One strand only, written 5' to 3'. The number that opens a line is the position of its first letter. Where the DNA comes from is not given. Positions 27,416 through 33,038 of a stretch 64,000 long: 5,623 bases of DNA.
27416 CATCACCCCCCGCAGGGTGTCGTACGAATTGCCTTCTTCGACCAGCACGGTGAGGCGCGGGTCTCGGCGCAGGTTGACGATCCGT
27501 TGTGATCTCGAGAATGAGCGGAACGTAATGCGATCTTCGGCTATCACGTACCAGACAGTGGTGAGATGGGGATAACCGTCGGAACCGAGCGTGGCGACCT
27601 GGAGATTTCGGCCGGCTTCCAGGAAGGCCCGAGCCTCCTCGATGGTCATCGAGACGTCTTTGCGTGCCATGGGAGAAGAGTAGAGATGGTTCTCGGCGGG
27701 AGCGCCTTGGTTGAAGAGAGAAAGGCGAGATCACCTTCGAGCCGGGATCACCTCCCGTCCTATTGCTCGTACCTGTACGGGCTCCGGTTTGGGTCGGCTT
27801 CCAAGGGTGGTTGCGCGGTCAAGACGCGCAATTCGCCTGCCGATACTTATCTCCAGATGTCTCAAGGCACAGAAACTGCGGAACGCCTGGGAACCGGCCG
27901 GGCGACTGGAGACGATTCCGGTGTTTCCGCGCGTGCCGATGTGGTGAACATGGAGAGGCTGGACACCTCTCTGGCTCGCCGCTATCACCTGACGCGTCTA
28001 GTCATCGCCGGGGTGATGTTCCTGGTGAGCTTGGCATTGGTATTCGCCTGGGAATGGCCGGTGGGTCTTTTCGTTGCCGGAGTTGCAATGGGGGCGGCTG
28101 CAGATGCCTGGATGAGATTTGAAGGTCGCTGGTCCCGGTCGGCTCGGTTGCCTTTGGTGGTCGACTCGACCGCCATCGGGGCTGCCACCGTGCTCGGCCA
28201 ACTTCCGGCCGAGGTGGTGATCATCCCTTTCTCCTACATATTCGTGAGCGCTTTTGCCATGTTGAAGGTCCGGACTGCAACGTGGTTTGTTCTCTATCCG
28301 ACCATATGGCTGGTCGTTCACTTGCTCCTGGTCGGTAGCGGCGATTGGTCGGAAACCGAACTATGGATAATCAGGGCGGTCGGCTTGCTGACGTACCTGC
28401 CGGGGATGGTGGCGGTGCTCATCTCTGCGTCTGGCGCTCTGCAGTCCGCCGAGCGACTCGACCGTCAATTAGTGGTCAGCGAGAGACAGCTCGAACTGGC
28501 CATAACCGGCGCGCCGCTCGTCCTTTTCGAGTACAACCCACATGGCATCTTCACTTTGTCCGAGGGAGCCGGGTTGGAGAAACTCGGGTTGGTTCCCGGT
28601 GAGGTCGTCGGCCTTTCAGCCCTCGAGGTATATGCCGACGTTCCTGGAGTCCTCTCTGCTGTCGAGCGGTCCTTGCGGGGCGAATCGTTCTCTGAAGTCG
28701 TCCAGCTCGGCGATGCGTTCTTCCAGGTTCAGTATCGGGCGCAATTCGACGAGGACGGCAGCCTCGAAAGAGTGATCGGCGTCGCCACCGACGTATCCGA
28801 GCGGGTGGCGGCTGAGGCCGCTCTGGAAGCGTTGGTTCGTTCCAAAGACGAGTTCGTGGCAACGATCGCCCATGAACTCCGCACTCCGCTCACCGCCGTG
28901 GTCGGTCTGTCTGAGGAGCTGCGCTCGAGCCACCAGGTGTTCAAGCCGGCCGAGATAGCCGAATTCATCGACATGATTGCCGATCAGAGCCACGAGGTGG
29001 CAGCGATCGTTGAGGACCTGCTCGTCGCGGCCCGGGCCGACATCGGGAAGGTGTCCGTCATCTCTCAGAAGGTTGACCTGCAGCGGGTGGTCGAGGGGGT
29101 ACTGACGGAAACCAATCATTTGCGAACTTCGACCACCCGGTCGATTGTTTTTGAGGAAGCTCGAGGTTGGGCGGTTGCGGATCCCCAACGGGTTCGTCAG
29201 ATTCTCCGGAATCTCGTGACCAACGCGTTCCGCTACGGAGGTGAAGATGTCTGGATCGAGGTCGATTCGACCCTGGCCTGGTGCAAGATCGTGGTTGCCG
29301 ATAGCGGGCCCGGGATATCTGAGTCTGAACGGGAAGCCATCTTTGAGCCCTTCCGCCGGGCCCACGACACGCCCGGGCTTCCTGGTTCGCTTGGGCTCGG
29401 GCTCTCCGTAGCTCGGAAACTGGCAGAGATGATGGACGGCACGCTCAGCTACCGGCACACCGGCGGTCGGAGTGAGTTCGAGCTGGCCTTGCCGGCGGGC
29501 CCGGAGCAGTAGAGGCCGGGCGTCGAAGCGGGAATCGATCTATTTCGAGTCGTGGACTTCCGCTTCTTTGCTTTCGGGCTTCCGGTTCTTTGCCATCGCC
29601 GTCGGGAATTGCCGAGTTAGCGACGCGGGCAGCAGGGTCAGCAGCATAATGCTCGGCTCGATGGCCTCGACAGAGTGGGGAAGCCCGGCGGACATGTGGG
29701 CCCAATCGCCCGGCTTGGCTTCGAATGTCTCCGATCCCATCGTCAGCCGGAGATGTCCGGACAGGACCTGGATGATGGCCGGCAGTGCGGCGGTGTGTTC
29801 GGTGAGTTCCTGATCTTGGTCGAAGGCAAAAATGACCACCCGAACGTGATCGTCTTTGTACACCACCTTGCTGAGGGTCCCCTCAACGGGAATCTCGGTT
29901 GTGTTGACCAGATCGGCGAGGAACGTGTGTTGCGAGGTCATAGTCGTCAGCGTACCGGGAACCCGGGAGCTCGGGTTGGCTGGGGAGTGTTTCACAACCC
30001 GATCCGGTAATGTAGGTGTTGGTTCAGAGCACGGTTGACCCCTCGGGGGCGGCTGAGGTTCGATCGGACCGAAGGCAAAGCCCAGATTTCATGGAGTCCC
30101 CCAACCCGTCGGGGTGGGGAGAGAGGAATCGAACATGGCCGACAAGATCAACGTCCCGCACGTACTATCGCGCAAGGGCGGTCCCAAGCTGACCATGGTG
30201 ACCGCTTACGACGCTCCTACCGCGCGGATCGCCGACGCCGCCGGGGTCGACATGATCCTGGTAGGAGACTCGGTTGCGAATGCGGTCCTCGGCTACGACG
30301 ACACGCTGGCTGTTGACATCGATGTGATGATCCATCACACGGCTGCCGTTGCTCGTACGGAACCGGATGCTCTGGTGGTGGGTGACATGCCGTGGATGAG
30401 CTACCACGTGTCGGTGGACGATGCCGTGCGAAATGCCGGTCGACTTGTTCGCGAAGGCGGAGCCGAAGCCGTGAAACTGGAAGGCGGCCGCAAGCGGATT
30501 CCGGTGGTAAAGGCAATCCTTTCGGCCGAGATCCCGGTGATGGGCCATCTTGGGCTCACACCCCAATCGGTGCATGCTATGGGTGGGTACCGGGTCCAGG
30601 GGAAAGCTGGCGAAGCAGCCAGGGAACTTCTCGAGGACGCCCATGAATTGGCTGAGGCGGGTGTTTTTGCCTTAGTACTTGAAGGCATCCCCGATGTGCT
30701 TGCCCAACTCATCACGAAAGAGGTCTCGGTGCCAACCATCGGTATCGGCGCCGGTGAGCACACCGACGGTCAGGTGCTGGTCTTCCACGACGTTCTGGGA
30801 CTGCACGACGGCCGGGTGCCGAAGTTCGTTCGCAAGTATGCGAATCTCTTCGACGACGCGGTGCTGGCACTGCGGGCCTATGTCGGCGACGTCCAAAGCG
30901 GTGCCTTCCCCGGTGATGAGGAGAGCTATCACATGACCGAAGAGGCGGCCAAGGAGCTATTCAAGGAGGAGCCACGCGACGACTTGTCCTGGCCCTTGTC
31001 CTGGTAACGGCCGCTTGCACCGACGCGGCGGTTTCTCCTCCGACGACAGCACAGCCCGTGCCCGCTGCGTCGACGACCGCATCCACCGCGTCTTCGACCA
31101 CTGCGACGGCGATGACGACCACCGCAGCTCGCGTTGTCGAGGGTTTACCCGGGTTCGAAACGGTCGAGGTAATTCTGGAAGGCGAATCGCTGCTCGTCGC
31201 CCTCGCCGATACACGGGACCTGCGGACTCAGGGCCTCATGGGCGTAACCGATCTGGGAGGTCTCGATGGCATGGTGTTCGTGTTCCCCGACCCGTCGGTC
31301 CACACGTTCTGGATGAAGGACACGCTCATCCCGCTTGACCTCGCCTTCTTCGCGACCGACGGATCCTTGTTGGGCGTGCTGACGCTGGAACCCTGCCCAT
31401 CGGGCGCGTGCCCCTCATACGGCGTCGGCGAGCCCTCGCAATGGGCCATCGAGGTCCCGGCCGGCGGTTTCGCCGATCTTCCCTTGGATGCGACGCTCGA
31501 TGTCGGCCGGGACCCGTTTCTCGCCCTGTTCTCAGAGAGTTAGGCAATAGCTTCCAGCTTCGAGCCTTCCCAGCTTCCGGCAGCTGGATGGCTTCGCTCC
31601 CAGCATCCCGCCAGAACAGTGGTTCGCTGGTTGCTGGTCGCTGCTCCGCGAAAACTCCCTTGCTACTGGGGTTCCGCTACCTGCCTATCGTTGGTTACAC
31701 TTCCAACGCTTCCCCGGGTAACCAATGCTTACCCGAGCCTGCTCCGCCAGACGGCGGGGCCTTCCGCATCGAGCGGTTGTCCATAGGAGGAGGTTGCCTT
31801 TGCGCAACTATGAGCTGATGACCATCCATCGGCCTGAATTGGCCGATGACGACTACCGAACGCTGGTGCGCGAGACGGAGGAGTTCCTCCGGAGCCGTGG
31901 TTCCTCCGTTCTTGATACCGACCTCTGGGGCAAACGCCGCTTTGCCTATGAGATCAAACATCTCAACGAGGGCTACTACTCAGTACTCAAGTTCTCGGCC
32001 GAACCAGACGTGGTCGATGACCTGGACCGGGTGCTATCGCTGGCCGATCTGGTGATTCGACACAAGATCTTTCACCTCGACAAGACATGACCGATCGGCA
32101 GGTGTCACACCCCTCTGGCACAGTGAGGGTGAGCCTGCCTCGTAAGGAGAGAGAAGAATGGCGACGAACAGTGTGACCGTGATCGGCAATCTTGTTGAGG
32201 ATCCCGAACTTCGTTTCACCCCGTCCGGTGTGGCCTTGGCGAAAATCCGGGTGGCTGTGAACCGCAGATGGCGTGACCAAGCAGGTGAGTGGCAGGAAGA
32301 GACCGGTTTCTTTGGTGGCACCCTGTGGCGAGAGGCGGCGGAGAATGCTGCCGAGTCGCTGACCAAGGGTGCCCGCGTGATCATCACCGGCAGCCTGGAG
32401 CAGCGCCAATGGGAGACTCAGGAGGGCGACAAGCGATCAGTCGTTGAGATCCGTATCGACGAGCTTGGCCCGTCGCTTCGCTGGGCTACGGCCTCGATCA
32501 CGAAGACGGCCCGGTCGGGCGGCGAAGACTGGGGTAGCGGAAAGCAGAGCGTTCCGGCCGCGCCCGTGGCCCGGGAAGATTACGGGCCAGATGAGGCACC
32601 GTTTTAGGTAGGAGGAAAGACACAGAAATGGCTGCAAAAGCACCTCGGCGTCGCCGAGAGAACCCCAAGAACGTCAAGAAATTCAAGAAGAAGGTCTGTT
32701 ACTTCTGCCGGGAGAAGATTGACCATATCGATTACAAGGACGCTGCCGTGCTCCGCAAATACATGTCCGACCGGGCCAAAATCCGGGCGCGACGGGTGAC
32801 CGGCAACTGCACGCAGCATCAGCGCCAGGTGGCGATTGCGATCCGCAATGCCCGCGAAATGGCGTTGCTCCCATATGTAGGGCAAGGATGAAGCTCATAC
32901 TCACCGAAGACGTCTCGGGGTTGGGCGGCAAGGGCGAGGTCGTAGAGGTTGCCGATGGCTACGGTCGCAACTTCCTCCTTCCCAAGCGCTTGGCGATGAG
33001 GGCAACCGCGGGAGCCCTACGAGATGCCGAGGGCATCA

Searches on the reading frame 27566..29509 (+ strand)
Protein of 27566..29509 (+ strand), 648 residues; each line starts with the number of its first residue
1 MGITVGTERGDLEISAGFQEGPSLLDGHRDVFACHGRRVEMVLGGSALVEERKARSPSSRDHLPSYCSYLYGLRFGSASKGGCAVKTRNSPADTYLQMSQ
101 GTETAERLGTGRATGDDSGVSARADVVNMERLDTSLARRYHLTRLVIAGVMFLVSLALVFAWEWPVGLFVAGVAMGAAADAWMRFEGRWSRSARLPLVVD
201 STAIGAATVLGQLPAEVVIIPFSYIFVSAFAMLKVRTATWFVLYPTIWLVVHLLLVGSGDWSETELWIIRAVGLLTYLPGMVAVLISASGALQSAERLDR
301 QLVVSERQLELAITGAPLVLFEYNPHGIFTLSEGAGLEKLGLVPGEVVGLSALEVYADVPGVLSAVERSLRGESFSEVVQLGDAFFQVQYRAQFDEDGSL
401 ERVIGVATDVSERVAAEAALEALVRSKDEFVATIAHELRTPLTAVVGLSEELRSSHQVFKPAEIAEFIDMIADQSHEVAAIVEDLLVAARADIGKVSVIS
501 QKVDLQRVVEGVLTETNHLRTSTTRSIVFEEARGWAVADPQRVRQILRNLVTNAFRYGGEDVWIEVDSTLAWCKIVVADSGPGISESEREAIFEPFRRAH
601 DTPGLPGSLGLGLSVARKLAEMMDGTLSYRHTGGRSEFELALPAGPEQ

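Call 17: search_protein_families(library=pfam, proteins=[window:27566-29509:+], max_evalue=0.001)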
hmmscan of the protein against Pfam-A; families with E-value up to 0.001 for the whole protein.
window:27566-29509:+ (648 aa): 4 families
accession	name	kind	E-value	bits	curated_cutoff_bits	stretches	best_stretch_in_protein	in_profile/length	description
PF02518.31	HATPase_c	-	5.7e-23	81.9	26.4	1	539-644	2-109/111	Histidine kinase-, DNA gyrase B-, and HSP90-like ATPase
PF00512.31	HisKA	-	6.7e-15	55.3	26.9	1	427-492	2-64/66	His Kinase A (phospho-acceptor) domain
PF08448.16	PAS_4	-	8.9e-05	23.1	23.1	1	318-414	6-109/110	PAS fold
PF13581.12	HATPase_c_2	-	0.00061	20.2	27.4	0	529-634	18-119/127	Histidine kinase-like ATPase domain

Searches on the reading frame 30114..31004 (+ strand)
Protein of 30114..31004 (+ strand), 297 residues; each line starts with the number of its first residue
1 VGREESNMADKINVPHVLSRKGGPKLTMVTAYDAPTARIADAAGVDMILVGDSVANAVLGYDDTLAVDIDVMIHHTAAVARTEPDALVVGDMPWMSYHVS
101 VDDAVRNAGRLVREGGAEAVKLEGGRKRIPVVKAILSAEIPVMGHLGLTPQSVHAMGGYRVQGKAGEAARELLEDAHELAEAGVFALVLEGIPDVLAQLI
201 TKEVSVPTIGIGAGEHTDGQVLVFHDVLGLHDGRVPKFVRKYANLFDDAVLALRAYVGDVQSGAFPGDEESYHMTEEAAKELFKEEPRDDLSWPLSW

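Call 17: search_protein_families(library=pfam, proteins=[window:30114-31004:+], max_evalue=0.001)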
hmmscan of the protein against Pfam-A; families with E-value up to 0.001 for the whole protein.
window:30114-31004:+ (297 aa): 2 families
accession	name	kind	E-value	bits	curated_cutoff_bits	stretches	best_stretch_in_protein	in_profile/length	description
PF02548.21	Pantoate_transf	-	1.1e-108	363.1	28.7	1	15-267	5-258/259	Ketopantoate hydroxymethyltransferase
PF13714.12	PEP_mutase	-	1.2e-06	28.8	31.5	1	23-125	8-107/240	Phosphoenolpyruvate phosphomutase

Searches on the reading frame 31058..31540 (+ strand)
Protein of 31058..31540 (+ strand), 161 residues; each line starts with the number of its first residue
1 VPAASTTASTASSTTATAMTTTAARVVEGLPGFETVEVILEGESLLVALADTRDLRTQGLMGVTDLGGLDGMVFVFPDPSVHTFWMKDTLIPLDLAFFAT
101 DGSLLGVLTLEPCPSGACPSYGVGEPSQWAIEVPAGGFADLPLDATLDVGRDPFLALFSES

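Call 17: search_protein_families(library=pfam, proteins=[window:31058-31540:+], max_evalue=0.001)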
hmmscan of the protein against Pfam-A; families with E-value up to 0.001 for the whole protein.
window:31058-31540:+ (161 aa): 2 families
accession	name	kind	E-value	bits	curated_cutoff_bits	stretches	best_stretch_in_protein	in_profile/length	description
PF02643.20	DUF192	-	5.3e-20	71.8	27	1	47-143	3-88/96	Uncharacterized ACR, COG1430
PF21823.1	MUCL1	-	0.00037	21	35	1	3-32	43-73/85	Mucin-like protein 1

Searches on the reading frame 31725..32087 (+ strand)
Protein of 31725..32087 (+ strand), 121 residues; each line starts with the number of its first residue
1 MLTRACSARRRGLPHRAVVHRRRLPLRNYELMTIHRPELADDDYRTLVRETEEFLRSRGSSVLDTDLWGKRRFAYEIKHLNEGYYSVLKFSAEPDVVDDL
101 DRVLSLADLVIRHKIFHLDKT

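Call 17: search_protein_families(library=pfam, proteins=[window:31725-32087:+], max_evalue=0.001)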
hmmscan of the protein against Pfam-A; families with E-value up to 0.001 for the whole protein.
window:31725-32087:+ (121 aa): 1 family
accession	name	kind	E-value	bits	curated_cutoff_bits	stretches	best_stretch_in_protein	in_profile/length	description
PF01250.22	Ribosomal_S6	-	6.6e-25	87.6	27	1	28-116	1-89/90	Ribosomal protein S6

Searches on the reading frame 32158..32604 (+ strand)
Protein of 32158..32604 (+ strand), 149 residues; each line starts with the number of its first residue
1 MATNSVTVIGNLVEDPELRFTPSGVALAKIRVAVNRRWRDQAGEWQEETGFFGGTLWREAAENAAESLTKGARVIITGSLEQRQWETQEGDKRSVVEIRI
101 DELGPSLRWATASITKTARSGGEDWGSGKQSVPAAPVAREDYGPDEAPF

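Call 17: search_protein_families(library=pfam, proteins=[window:32158-32604:+], max_evalue=0.001)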
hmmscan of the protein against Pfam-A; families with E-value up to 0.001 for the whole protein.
window:32158-32604:+ (149 aa): 2 families
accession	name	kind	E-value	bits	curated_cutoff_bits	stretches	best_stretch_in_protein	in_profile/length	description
PF00436.31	SSB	-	9.1e-32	109.7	26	1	4-103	2-101/104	Single-strand binding protein family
PF01336.31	tRNA_anti-codon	-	0.00028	21.2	27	1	48-102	25-71/75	OB-fold nucleic acid binding domain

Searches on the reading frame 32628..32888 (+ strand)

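Call 17: search_protein_families(library=pfam, proteins=[window:32628-32888:+], max_evalue=0.001)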
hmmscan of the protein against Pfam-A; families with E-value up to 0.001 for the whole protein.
window:32628-32888:+ (87 aa): 1 family
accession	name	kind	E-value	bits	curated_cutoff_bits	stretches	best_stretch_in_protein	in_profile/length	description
PF01084.26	Ribosomal_S18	-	7.2e-23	80.9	21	1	30-81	1-52/52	Ribosomal protein S18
